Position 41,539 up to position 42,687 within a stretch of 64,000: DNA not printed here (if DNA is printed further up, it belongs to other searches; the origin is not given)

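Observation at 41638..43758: Fusion of a UbiA-like polyprenyl/phosphoribosyl transferase domain with an NPP-type phosphodiesterase/phosphatase domain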

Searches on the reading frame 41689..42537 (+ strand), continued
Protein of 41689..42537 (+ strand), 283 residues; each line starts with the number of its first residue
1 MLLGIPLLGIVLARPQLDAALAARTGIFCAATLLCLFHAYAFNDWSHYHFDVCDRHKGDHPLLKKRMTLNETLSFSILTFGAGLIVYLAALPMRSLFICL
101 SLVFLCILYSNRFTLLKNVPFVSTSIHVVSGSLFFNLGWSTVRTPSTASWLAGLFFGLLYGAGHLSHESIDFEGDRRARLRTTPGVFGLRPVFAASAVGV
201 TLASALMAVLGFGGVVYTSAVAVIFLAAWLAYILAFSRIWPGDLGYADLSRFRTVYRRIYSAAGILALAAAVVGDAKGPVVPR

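Call 31: find_encoding_contigs(protein=P0203, flank=10000, max_places=3)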
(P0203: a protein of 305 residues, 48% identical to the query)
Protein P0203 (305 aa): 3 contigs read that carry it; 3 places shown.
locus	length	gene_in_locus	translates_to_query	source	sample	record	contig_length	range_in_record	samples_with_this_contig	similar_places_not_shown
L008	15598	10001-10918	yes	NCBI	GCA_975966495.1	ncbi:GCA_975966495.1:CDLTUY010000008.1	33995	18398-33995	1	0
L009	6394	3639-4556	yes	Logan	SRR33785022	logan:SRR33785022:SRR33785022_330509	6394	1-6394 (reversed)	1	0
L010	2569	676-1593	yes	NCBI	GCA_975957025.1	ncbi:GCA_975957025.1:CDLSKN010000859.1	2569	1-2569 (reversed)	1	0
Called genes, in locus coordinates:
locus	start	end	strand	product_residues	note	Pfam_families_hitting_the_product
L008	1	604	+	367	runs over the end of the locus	PF00155:Aminotran_1_2 (weak), PF01041:DegT_DnrJ_EryC1, PF00266:Aminotran_5 (weak), PF01053:Cys_Met_Meta_PP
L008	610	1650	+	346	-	-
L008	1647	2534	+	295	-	PF00132:Hexapep, PF14602:Hexapep_2 (faint), PF25084:LbH_EIF2B, PF00132:Hexapep, PF25087:GMPPB_C (weak)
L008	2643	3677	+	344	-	PF00106:adh_short (weak), PF01073:3Beta_HSD, PF01370:Epimerase, PF02719:Polysacc_synt_2, PF04321:RmlD_sub_bind, PF05368:NmrA, PF16363:GDP_Man_Dehyd, PF13460:NAD_binding_10, +1 more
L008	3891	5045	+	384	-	PF00155:Aminotran_1_2, PF01041:DegT_DnrJ_EryC1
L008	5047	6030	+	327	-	PF00535:Glycos_transf_2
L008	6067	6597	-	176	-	PF07603:Lcl_C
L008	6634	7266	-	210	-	-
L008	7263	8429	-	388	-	PF09992:NAGPA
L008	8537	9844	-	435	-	PF01663:Phosphodiest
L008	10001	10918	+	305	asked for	PF01040:UbiA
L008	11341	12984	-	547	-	PF02368:Big_2 (weak), PF01839:FG-GAP (faint), PF13517:FG-GAP_3 (faint)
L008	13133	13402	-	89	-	PF00036:EF-hand_1 (faint), PF13202:EF-hand_5 (faint), PF13405:EF-hand_6 (faint), PF13499:EF-hand_7 (faint)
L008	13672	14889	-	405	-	-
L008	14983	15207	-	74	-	-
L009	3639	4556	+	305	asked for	PF01040:UbiA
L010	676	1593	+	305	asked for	PF01040:UbiA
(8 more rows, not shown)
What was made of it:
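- The unfused ortholog is co-transcribed with an NAGPA-type phosphodiester glycosidase homolog (call 31).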

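Call 32: find_encoding_contigs(protein=P0202, flank=8000, max_places=2)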
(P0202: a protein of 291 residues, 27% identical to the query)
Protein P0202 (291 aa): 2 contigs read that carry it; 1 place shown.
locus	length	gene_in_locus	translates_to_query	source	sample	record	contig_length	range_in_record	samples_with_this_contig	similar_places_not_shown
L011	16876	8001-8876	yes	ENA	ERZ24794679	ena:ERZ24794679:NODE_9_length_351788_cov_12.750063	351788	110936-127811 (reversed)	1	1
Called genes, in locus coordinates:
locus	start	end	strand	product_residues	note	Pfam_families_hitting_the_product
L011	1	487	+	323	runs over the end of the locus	PF01368:DHH, PF02272:DHHA1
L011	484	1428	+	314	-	PF01509:TruB_N, PF16198:TruB_C_2 (weak)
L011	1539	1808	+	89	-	PF00312:Ribosomal_S15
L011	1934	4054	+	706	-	PF01138:RNase_PH, PF03725:RNase_PH_C, PF03726:PNPase, PF01138:RNase_PH, PF03725:RNase_PH_C (weak), PF00013:KH_1, PF00575:S1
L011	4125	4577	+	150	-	PF00692:dUTPase, PF22769:DCD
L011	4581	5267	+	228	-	PF04493:Endonuclease_5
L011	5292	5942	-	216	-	PF07879:PHB_acc_N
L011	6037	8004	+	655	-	PF13231:PMT_2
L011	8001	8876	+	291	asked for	PF01040:UbiA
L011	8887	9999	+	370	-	PF00890:FAD_binding_2 (weak), PF01134:GIDA (weak), PF01266:DAO, PF01946:Thi4, PF07992:Pyr_redox_2 (weak), PF12831:FAD_oxidored (weak), PF13450:NAD_binding_8, PF22578:GGR_cat (weak), +4 more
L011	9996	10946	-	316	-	PF03706:LPG_synthase_TM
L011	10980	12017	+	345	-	-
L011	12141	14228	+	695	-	PF02065:Melibiase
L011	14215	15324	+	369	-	-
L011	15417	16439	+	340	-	-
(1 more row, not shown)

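Call 38: find_related_loci(query=A3, collection=genome_contigs, flank=10000)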
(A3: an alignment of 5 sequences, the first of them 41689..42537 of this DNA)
Query A3 (283 aa) in genome_contigs; peptide patterns used: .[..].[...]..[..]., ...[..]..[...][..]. (x = any residue, [..] = any of these).
53 stretches matched a pattern; 11 encode a relative of the query (tblastn E <= 1e-3); 11 distinct loci.
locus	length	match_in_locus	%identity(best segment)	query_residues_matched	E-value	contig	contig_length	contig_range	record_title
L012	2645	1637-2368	55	1-244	1e-66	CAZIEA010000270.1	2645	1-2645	MAG TPA_asm: uncultured bacterium isolate SRP090828_co4_59 genome assembly, contig: NODE_25724_length_2645_cov_5.545560,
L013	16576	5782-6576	28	1-272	8e-20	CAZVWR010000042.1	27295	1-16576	MAG TPA_asm: uncultured Spirochaetales bacterium isolate SRP220891_co1_470 genome assembly, contig: NODE_3363_length_272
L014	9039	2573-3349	28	1-266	1e-17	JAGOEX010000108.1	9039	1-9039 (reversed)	Bacterium isolate Go_SlDig_bin_48 Go_SlDig_23959_length_9039_cov_8.633977, whole genome shotgun sequence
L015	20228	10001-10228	43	107-182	2e-17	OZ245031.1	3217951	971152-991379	MAG: Pseudomonadales bacterium isolate d3d62a4d-8f7f-4394-ab59-5430843f1424 genome assembly, chromosome: 1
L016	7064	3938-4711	26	1-265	8e-17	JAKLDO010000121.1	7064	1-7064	MAG: bacterium isolate RA.bin111 RA.bin111_121, whole genome shotgun sequence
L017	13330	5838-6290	29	117-271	5e-14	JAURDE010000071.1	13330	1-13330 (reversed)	MAG: Bdellovibrionota bacterium isolate SFB_34D_100_58 k141_542754_length_13330_cov_11.5320, whole genome shotgun sequen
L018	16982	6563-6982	27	40-183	9e-13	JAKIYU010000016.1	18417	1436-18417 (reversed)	MAG: Bacteroidetes bacterium isolate UR.bin227 UR_contig_7702, whole genome shotgun sequence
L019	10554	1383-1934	25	1-190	8e-13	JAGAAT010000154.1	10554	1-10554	Bacterium isolate RGIG8272 Water_buffalos_Rumen-5__c1965480, whole genome shotgun sequence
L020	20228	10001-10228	37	117-192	4e-12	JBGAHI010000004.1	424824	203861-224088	MAG: Chitinophagales bacterium isolate MAG_MBR_H125.23 MBRH125-23_opera_contig_162, whole genome shotgun sequence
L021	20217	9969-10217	35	108-190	1e-11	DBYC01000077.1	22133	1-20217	MAG TPA_asm: bacterium UBP6_UBA1196 isolate UBA1196 UBA1196_contig_174103, whole genome shotgun sequence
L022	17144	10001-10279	33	98-190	1e-7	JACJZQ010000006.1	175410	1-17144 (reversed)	MAG: Flavobacteriales bacterium isolate HK-STAS-BACT-68 HK-STAS-BACT-68_6, whole genome shotgun sequence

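Call 43: find_encoding_contigs(protein=P0054, flank=7000, max_places=2)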
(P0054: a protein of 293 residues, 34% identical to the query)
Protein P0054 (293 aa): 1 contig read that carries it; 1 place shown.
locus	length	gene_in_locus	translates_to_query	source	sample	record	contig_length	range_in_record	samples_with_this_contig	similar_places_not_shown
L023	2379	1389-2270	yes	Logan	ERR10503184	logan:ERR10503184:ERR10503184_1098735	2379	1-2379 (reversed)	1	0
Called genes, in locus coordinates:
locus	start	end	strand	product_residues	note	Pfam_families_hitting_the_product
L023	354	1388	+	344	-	PF07143:AttH, PF17186:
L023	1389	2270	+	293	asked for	PF01040:UbiA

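Call 44: find_encoding_contigs(protein=P0058, flank=7000, max_places=2)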
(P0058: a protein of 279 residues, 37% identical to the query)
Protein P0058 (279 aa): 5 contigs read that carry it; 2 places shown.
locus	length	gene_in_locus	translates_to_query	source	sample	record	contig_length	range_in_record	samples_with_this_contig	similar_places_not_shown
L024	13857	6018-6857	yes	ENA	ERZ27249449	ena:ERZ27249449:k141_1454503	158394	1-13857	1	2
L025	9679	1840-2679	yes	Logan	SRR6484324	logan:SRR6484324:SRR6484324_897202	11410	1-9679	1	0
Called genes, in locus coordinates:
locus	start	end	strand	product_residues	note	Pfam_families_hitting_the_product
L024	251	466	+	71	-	-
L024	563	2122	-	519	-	PF02142:MGS (weak), PF01808:AICARFT_IMPCHas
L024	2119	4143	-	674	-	PF22745:Nlig-Ia, PF01653:DNA_ligase_aden, PF03120:OB_DNA_ligase, PF03119:DNA_ligase_ZBD, PF14520:HHH_5 (faint), PF12826:HHH_2, PF00533:BRCT, PF12738:PTCB-BRCT (weak)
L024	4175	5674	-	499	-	PF01694:Rhomboid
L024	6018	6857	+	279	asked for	PF01040:UbiA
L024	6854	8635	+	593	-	-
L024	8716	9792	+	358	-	PF04055:Radical_SAM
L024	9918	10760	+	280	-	PF04055:Radical_SAM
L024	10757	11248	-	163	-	PF01029:NusB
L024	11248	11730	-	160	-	PF00885:DMRL_synthase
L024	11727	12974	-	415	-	PF00926:DHBP_synthase, PF00925:GTP_cyclohydro2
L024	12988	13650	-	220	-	PF00677:Lum_binding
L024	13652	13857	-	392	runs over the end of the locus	PF00383:dCMP_cyt_deam_1, PF14437:MafB19-deam, PF01872:RibD_C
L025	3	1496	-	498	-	?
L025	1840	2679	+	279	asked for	PF01040:UbiA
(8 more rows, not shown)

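Call 45: find_encoding_contigs(protein=P0075, flank=7000, max_places=2)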
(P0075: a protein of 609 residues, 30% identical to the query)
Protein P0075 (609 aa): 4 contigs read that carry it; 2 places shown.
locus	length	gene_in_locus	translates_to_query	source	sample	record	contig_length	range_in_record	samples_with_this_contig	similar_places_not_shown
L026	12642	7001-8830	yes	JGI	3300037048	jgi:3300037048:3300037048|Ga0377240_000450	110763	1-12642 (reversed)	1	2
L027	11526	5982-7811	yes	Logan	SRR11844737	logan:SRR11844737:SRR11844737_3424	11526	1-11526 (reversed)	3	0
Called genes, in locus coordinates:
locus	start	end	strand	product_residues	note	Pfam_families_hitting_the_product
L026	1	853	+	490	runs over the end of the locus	PF00884:Sulfatase, PF01663:Phosphodiest, PF16347:SGSH_C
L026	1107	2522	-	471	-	PF00884:Sulfatase, PF01663:Phosphodiest (faint), PF16347:SGSH_C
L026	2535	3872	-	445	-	PF12801:Fer4_5, PF00037:Fer4 (faint), PF13237:Fer4_10 (faint), PF13484:Fer4_16 (faint), PF12801:Fer4_5 (weak), PF12838:Fer4_7 (weak), PF14697:Fer4_21 (weak), PF12838:Fer4_7 (weak), +2 more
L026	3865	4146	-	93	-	PF13183:Fer4_8 (faint), PF13237:Fer4_10 (weak), PF14697:Fer4_21, PF12838:Fer4_7, PF13187:Fer4_9 (weak), PF25160:LdpA_Fe-S-bd (weak), PF00037:Fer4, PF12837:Fer4_6 (weak), +4 more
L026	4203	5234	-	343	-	PF01266:DAO (faint), PF01494:FAD_binding_3, PF05834:Lycopene_cycl, PF07992:Pyr_redox_2 (weak), PF12831:FAD_oxidored, PF13450:NAD_binding_8 (weak), PF01494:FAD_binding_3 (weak), PF22578:GGR_cat (weak)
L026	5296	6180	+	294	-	PF02353:CMAS, PF01209:Ubie_methyltran (weak), PF13489:Methyltransf_23, PF07021:MetW (weak), PF13847:Methyltransf_31, PF08241:Methyltransf_11, PF08242:Methyltransf_12, PF13649:Methyltransf_25, +1 more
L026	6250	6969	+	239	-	PF00535:Glycos_transf_2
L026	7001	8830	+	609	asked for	PF01040:UbiA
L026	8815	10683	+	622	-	-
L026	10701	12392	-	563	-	PF13231:PMT_2 (weak)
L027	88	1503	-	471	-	PF00884:Sulfatase, PF01663:Phosphodiest (faint), PF16347:SGSH_C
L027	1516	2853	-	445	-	PF12801:Fer4_5, PF00037:Fer4 (faint), PF13237:Fer4_10 (faint), PF13484:Fer4_16 (faint), PF12801:Fer4_5 (weak), PF12838:Fer4_7 (weak), PF14697:Fer4_21 (weak), PF12838:Fer4_7 (weak), +2 more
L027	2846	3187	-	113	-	PF13183:Fer4_8 (faint), PF13534:Fer4_17 (faint), PF13237:Fer4_10 (weak), PF14697:Fer4_21 (weak), PF12838:Fer4_7, PF13187:Fer4_9 (weak), PF00037:Fer4, PF12837:Fer4_6 (weak), +3 more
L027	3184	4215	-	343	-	PF01266:DAO (faint), PF01494:FAD_binding_3, PF05834:Lycopene_cycl, PF07992:Pyr_redox_2 (weak), PF12831:FAD_oxidored, PF13450:NAD_binding_8 (weak), PF01494:FAD_binding_3 (weak), PF22578:GGR_cat (weak)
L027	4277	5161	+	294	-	PF02353:CMAS, PF01209:Ubie_methyltran (weak), PF13489:Methyltransf_23, PF07021:MetW (weak), PF13847:Methyltransf_31, PF08241:Methyltransf_11, PF08242:Methyltransf_12, PF13649:Methyltransf_25, +1 more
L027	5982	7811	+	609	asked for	PF01040:UbiA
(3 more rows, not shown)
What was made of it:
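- UbiA-clade members are repeatedly coupled to PMT_2 GT-C enzymes (calls 32, 45).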

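Call 67: search_solved_structures(query=A3, max_evalue=10, show_alignments=5)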
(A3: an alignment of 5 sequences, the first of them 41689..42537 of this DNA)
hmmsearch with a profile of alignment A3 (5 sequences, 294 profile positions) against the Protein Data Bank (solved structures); distinct sequences matched with E-value up to 10: 2.
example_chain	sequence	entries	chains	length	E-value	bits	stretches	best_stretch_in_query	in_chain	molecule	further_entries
6m31_A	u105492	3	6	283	1.1e-08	38.2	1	46-253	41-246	Digeranylgeranylglyceryl phosphate synthase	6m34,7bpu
4tq3_A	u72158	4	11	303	0.00012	25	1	41-250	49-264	Prenyltransferase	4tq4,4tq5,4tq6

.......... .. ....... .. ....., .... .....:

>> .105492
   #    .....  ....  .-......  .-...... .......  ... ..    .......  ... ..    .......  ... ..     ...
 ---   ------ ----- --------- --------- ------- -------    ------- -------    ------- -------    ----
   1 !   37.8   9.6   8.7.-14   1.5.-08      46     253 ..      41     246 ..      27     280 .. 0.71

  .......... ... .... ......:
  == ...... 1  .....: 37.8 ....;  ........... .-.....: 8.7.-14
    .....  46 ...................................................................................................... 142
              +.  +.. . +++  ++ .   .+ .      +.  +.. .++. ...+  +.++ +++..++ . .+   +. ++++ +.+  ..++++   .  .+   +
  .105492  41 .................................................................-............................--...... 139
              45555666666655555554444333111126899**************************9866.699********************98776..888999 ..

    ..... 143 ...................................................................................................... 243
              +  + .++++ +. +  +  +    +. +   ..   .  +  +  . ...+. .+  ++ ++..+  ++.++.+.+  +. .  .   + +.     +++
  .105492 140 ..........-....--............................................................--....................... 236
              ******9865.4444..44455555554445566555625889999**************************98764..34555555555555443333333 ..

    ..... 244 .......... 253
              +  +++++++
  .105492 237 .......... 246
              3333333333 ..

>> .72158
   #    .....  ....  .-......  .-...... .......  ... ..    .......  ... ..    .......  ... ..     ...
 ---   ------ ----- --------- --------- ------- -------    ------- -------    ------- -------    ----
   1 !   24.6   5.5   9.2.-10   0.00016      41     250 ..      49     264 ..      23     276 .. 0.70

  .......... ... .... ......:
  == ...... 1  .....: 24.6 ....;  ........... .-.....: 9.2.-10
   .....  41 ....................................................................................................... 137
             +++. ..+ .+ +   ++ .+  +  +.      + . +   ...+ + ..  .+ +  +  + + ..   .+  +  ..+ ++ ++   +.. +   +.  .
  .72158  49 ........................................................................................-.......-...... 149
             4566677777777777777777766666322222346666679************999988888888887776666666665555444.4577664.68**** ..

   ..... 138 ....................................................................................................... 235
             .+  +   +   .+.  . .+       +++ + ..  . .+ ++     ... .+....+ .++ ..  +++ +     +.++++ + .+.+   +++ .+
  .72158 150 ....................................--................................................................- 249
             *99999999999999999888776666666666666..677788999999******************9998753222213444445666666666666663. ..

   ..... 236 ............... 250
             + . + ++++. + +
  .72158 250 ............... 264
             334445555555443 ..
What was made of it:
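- It is undetected by the subclade profile (call 67).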

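Call 75: find_related_loci(query=A3, collection=metagenome_contigs, flank=6000)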
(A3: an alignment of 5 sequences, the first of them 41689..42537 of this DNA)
Query A3 (283 aa) in metagenome_contigs; peptide patterns used: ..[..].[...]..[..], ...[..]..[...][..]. (x = any residue, [..] = any of these).
213 stretches matched a pattern; 17 encode a relative of the query (tblastn E <= 1e-3); 17 distinct loci.
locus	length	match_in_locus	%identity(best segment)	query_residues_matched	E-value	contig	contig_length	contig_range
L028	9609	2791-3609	61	1-273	2e-104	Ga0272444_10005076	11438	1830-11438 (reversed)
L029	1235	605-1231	57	1-209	1e-65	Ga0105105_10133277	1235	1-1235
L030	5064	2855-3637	44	1-261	2e-60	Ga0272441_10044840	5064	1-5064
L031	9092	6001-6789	32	1-265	1e-34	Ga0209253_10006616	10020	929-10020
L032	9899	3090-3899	33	1-272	6e-30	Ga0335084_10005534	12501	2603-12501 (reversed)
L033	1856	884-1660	30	1-266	6e-24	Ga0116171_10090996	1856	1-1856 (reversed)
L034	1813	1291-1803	31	1-177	4e-19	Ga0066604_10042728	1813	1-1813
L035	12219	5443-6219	28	1-266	9e-18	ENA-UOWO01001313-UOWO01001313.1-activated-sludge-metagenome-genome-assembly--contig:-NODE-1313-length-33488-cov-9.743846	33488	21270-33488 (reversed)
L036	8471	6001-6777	28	1-266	9e-18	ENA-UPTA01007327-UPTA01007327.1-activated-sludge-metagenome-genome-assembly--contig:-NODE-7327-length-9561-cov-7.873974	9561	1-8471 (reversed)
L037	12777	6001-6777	28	1-266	9e-18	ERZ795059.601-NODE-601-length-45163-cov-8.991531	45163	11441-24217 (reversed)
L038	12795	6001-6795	25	1-273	2e-15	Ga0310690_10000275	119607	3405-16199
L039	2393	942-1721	25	1-265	3e-15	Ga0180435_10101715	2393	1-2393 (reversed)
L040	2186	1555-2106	27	1-190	4e-15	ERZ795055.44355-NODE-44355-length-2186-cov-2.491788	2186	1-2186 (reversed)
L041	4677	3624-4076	29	117-271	4e-14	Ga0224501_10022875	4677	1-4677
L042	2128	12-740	26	16-265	1e-13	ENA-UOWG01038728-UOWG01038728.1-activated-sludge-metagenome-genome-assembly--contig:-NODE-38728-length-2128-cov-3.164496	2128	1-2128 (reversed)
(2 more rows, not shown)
